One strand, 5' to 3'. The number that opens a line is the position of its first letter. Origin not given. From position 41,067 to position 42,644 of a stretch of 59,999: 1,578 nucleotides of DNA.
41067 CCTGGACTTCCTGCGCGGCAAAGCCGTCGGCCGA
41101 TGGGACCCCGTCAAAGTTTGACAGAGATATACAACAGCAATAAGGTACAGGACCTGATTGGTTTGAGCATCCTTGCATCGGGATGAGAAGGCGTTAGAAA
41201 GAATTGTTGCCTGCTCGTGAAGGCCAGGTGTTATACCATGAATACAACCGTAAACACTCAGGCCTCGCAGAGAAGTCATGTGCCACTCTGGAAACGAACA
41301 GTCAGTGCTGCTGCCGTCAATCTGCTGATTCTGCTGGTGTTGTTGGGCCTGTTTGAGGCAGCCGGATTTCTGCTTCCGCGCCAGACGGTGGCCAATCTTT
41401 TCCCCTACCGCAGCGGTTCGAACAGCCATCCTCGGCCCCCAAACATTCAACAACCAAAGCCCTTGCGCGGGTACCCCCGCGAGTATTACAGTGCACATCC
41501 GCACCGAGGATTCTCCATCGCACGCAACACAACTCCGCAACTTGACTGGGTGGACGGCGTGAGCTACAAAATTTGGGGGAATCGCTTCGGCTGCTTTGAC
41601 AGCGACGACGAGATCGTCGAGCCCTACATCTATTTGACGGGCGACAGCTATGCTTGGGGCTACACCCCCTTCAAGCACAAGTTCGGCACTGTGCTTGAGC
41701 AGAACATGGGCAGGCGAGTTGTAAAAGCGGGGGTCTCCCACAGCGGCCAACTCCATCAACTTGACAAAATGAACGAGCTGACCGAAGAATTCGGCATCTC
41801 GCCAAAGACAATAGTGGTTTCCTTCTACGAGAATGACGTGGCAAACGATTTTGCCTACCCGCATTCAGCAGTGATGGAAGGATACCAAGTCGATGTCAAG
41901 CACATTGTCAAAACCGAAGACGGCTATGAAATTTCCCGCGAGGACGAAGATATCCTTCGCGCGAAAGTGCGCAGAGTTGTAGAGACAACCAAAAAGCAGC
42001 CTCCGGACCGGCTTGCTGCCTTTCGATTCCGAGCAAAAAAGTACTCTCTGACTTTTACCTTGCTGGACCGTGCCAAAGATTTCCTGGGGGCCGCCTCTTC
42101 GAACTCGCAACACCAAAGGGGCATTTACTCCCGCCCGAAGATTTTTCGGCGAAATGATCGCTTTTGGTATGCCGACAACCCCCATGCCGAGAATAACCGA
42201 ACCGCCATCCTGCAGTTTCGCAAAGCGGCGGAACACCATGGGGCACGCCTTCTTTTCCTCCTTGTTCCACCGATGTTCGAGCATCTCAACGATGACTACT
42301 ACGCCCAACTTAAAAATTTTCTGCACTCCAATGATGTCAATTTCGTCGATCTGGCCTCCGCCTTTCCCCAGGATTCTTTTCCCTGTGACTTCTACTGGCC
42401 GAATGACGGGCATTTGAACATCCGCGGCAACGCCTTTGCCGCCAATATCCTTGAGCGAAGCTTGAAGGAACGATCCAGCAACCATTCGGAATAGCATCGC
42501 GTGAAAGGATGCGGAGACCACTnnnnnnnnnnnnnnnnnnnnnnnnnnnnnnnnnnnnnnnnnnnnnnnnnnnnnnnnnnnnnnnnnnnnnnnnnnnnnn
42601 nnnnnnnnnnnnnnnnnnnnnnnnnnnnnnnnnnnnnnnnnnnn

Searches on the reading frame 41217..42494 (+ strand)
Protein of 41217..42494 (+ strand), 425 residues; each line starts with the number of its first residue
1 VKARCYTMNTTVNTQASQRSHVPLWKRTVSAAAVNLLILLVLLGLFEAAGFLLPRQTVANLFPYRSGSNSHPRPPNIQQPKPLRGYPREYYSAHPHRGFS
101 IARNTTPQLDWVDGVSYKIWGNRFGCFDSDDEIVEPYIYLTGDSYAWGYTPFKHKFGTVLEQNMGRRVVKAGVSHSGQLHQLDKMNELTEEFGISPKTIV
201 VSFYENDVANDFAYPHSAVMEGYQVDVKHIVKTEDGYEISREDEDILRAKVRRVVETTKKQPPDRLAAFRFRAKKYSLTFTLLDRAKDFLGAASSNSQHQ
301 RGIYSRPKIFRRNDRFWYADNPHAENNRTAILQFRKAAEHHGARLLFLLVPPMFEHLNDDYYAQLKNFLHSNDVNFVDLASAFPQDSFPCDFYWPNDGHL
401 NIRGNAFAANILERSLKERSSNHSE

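Call 9: search_protein_families(library=pfam, proteins=[window:41217-42494:+], max_evalue=0.001)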
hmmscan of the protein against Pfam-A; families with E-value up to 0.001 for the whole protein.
window:41217-42494:+ (425 aa): 2 families
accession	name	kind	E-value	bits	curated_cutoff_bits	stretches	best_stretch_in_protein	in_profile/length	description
PF16822.11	ALGX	-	4.3e-07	30.3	26.5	0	319-419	19-133/268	SGNH hydrolase-like domain, acetyltransferase AlgX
PF13472.12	Lipase_GDSL_2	-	1.2e-05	26.3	32.9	0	313-406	73-177/178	GDSL-like Lipase/Acylhydrolase family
